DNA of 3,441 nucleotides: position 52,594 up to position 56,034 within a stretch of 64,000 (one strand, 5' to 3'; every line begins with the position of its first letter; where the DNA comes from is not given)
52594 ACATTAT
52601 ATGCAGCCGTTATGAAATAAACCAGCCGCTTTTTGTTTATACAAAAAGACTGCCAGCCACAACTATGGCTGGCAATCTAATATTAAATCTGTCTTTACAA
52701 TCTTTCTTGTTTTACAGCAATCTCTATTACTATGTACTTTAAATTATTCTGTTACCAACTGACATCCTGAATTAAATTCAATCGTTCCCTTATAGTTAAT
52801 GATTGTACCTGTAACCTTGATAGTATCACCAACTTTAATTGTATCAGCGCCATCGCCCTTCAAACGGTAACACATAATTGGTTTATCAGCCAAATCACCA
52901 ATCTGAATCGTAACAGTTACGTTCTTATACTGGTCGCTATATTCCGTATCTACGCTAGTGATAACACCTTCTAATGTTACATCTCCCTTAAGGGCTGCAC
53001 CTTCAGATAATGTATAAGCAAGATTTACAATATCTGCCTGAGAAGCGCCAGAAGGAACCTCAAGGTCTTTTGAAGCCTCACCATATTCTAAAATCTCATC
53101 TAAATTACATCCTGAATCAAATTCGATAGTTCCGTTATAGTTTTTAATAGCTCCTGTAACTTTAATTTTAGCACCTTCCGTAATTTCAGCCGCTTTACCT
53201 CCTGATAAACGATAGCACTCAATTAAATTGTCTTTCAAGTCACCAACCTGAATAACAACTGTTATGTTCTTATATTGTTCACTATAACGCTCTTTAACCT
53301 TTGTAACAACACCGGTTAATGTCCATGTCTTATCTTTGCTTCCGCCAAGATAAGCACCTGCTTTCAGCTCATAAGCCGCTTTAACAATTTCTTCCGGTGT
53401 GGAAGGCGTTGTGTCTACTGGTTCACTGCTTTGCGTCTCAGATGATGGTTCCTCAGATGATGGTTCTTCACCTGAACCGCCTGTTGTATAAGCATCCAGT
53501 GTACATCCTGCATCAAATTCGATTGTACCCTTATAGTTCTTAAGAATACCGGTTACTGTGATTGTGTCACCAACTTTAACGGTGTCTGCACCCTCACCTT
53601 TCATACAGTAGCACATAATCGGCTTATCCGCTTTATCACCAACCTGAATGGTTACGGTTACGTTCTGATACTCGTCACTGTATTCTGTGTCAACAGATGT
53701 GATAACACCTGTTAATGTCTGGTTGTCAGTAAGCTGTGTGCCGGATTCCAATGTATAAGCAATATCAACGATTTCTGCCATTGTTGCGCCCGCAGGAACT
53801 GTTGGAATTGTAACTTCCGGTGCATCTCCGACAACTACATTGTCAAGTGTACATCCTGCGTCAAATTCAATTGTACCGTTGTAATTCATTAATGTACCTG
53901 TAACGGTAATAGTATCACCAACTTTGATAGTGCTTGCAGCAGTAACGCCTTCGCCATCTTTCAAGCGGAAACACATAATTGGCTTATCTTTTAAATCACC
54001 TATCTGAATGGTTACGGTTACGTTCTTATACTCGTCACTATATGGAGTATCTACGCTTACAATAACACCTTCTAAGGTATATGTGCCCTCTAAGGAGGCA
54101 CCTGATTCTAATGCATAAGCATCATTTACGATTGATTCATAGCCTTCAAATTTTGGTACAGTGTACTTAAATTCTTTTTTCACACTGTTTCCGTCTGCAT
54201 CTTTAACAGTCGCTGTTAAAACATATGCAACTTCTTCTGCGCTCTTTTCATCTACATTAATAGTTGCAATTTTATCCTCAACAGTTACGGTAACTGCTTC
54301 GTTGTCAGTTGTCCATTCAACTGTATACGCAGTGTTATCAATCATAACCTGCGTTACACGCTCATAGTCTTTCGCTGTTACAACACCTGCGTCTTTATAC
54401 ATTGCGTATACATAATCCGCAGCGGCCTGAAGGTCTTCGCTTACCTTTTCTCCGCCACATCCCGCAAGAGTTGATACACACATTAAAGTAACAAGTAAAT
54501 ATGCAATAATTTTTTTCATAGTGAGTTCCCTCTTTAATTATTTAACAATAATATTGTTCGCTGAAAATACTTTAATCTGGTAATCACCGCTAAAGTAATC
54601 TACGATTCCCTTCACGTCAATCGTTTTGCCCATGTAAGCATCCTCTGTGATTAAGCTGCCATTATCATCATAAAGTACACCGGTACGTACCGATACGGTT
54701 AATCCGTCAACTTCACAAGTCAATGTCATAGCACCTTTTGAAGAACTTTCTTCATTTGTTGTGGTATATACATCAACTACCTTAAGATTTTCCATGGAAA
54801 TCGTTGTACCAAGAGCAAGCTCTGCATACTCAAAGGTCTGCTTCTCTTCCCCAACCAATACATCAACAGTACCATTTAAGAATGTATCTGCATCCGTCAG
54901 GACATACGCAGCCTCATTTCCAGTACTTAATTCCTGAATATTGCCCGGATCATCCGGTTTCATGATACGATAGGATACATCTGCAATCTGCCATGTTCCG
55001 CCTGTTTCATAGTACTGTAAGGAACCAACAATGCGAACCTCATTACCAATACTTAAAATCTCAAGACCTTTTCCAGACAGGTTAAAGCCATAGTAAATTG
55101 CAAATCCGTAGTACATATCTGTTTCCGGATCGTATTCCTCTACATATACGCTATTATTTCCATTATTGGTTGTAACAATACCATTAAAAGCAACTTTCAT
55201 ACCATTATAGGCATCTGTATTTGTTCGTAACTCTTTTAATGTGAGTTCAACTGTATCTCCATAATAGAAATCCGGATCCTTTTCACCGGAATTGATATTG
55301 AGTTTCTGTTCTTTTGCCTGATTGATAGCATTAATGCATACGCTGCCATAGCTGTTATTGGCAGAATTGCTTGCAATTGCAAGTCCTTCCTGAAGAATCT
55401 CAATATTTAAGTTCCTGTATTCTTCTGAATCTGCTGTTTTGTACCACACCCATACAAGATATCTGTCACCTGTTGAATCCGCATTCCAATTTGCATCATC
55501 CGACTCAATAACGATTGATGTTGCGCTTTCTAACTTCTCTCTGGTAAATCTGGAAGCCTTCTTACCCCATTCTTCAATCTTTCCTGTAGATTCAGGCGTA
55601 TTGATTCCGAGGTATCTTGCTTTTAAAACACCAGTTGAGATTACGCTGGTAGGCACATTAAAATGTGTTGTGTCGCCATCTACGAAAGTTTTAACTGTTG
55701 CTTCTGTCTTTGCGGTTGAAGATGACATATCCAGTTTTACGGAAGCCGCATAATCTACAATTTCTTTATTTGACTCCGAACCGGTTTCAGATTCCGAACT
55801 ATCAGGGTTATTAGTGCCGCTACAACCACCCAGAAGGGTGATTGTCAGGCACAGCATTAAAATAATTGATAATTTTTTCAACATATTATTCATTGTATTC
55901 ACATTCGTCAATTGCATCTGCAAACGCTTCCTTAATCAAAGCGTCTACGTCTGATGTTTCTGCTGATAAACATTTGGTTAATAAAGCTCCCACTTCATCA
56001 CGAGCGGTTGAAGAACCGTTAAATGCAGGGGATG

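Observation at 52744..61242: Surface nuclease and OB-fold capture lipoprotein in one operon with a sugar-type ABC importer: candidate extracellular nucleic-acid harvesting system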

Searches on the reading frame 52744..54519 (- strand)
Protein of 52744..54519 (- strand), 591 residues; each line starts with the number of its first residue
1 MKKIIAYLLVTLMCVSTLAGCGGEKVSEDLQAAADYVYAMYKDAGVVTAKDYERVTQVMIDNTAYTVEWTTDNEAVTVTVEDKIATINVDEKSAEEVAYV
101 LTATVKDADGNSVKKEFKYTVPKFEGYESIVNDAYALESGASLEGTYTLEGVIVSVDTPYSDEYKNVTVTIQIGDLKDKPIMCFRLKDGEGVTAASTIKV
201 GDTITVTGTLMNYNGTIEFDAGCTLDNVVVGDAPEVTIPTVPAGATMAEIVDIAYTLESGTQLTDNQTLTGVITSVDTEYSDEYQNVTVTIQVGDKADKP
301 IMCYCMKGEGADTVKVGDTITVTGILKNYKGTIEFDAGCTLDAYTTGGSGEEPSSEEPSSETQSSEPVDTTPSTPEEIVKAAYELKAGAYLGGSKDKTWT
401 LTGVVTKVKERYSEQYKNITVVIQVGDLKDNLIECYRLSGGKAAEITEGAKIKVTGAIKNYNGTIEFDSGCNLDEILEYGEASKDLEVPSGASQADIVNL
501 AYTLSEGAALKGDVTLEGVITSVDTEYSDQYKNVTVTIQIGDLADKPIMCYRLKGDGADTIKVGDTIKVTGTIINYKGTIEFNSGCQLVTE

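Call 3: search_protein_families(library=pfam, proteins=[window:52744-54519:-], max_evalue=0.01)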
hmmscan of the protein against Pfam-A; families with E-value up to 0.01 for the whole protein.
window:52744-54519:- (591 aa): 4 families
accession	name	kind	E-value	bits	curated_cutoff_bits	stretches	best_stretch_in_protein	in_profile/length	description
PF01336.31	tRNA_anti-codon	-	2.4e-12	47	27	0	148-219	2-67/75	OB-fold nucleic acid binding domain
PF19099.5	DUF5786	-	0.0003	21.9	26.9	0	456-478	27-49/55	Family of unknown function (DUF5786)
PF24339.2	OB_DEPS-1_3rd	-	0.00072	19.7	27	0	148-175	5-32/63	P-granule-associated protein DEPS-1, third OB-fold domain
PF13100.11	OstA_2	-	0.00083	19.4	21.2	0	198-286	60-143/158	OstA-like protein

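Call 10: search_protein_families(library=ncbifam, proteins=[window:52744-54519:-], max_evalue=0.001)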
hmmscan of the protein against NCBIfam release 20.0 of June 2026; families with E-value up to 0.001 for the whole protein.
window:52744-54519:- (591 aa): 1 family
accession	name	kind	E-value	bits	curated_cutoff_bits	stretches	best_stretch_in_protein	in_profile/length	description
NF033681.1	ExeM_NucH_DNase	subfamily_domain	0.00019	20.4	300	0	195-269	44-120/546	ExeM/NucH family extracellular endonuclease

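Call 72: search_protein_families(library=phrogs, proteins=[window:52744-54519:-], max_evalue=0.001)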
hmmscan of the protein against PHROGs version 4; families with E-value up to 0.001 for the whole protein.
window:52744-54519:- (591 aa): 0 families

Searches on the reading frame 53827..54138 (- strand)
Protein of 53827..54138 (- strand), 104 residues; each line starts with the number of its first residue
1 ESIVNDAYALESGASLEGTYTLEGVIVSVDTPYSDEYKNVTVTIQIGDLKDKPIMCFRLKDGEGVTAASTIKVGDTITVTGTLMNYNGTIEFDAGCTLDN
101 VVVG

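Call 47: search_protein_families(library=pfam, proteins=[window:53827-54138:-], max_evalue=1)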
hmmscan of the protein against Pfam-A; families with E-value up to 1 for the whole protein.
seq(104 aa): 2 families
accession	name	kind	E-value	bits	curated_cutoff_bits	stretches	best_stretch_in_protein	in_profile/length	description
PF01336.31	tRNA_anti-codon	-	0.00036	20.9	27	1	21-92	2-67/75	OB-fold nucleic acid binding domain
PF24253.1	DUF7454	-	0.34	11.3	27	1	66-85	4-24/59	Domain of unknown function (DUF7454)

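Call 71: search_solved_structures(query=A3, max_evalue=1, show_alignments=0)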
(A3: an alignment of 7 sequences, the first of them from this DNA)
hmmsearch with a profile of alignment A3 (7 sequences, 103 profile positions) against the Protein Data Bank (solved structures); distinct sequences matched with E-value up to 1: 7.
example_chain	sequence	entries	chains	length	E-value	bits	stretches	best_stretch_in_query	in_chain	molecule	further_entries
1a57_A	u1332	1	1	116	0.014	18.5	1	7-29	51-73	INTESTINAL FATTY ACID-BINDING PROTEIN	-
1t8v_A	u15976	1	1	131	0.018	18.2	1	7-28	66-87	Fatty acid-binding protein, intestinal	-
1sa8_A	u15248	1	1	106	0.02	18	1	7-29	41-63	Fatty acid-binding protein, intestinal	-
1icn_A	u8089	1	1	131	0.03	17.5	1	7-31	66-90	INTESTINAL FATTY ACID BINDING PROTEIN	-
1ael_A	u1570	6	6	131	0.034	17.3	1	7-28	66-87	FATTY ACID-BINDING PROTEIN | INTESTINAL FATTY ACID BINDING PROTEIN | INTESTINAL FATTY ACID-BINDING PROTEIN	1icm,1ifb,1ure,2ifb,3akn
1ifc_A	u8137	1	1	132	0.035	17.2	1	7-28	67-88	INTESTINAL FATTY ACID BINDING PROTEIN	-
1dc9_A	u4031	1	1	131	0.13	15.4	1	7-28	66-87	INTESTINAL FATTY ACID BINDING PROTEIN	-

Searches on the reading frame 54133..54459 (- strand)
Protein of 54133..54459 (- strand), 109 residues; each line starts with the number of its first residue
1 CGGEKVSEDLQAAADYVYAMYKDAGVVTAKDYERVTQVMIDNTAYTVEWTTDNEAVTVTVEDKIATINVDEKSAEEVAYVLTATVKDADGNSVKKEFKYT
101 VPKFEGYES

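Call 47: search_protein_families(library=pfam, proteins=[window:54133-54459:-], max_evalue=1)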
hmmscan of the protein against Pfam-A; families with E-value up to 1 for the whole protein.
seq(109 aa): 4 families
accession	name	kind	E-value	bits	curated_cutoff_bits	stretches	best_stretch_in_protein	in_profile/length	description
PF13205.12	Big_5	-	0.02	16.1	23.6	1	49-99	47-101/105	Bacterial Ig-like domain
PF08332.16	CaMKII_AD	-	0.063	13.9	22.1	1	43-100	50-107/128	Calcium/calmodulin dependent protein kinase II association domain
PF19077.6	Big_13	-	0.064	14.2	27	1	39-101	35-100/102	Bacterial Ig-like domain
PF22668.1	DUF7009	-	0.1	13.4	27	1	30-100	26-96/119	Family of unknown function (DUF7009)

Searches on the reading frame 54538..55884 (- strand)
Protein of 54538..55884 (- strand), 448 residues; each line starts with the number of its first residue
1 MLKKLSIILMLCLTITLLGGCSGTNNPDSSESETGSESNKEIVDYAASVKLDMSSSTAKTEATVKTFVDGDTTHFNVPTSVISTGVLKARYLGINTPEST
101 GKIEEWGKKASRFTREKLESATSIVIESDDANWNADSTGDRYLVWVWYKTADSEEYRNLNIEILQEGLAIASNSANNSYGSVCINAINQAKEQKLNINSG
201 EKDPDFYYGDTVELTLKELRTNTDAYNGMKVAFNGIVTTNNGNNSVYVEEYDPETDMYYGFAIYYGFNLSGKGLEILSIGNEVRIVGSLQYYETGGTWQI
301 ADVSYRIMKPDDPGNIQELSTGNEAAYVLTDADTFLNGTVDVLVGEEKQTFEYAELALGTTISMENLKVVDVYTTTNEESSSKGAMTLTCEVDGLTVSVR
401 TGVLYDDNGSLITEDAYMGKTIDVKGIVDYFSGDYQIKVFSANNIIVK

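Call 3: search_protein_families(library=pfam, proteins=[window:54538-55884:-], max_evalue=0.01)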
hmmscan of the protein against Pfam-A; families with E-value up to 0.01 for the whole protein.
window:54538-55884:- (448 aa): 1 family
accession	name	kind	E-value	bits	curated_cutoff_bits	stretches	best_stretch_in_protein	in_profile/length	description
PF00565.23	SNase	-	3e-11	44.1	21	1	89-197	2-104/107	Staphylococcal nuclease homologue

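Call 10: search_protein_families(library=ncbifam, proteins=[window:54538-55884:-], max_evalue=0.001)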
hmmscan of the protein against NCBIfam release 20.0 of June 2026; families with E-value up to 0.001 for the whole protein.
window:54538-55884:- (448 aa): 2 families
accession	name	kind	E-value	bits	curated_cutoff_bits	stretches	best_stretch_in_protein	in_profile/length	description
NF047694.1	TnucaseNucIStaph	equivalog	3.5e-11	42.9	250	1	53-198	38-174/175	thermonuclease NucI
NF047969.1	CaNuclEcnA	equivalog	1.9e-07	31.2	180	1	103-194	62-144/151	calcium-activated nuclease EcnA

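Call 12: search_solved_structures(query=window:54538-55884:-, max_evalue=0.01)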
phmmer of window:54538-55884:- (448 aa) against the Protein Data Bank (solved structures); distinct sequences matched with E-value up to 0.01: 277 (the best 60 are shown).
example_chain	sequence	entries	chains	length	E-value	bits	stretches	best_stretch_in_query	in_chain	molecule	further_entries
2rks_A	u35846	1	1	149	2.4e-06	30.1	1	59-200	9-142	Thermonuclease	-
5hur_A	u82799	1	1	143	3.1e-06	29.7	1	59-200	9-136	Thermonuclease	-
3d6c_A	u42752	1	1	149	3.1e-06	29.7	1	59-200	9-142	Thermonuclease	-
5e3f_A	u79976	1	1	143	3.5e-06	29.5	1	59-200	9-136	Thermonuclease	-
4s3s_A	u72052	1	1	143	3.6e-06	29.5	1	59-200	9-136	Thermonuclease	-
3qb3_A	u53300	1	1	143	4.1e-06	29.3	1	59-200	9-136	Thermonuclease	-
3mvv_A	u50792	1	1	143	4.4e-06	29.2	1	59-200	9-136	Thermonuclease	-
1tt2_A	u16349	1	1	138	5.1e-06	29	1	59-199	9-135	Thermonuclease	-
6xsc_A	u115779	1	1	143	5.8e-06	28.8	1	59-200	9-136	Thermonuclease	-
1ey8_A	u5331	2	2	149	5.9e-06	28.8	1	59-200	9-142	STAPHYLOCOCCAL NUCLEASE | Thermonuclease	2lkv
4kta_A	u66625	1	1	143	6.8e-06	28.6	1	59-200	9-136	Thermonuclease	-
3mhb_A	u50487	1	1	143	7e-06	28.5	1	59-200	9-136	Thermonuclease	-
1snq_A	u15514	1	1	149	7.4e-06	28.5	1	59-200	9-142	STAPHYLOCOCCAL NUCLEASE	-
4miu_A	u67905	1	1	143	8.6e-06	28.2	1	59-200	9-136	Thermonuclease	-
4laa_A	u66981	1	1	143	1e-05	28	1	59-200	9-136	Thermonuclease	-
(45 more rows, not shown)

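Call 72: search_protein_families(library=phrogs, proteins=[window:54538-55884:-], max_evalue=0.001)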
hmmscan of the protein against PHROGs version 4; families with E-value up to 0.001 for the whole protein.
window:54538-55884:- (448 aa): 2 families
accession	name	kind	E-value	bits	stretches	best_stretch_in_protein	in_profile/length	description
phrog_20876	-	DNA, RNA and nucleotide metabolism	1.4e-13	51.6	1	59-198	165-299/395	nuclease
phrog_452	-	DNA, RNA and nucleotide metabolism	2.8e-13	51.1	1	31-174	43-179/201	endonuclease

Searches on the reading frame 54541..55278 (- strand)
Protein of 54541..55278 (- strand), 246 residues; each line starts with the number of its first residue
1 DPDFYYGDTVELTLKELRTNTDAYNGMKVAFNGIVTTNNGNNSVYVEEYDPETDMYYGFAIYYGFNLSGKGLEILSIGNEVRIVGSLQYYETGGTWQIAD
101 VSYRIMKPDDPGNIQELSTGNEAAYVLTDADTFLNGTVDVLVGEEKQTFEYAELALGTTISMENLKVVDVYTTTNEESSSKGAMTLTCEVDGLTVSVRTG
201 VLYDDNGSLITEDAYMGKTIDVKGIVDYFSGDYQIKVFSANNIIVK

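Call 47: search_protein_families(library=pfam, proteins=[window:54541-55278:-], max_evalue=1)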
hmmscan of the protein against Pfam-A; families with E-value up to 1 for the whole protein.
seq(246 aa): 2 families
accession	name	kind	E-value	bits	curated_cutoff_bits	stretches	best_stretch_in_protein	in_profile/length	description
PF21946.1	LppM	-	0.0065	17.2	27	0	156-199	56-99/153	LppM domain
PF13742.12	tRNA_anti_2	-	0.22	12.2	27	0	75-98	66-89/95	OB-fold nucleic acid binding domain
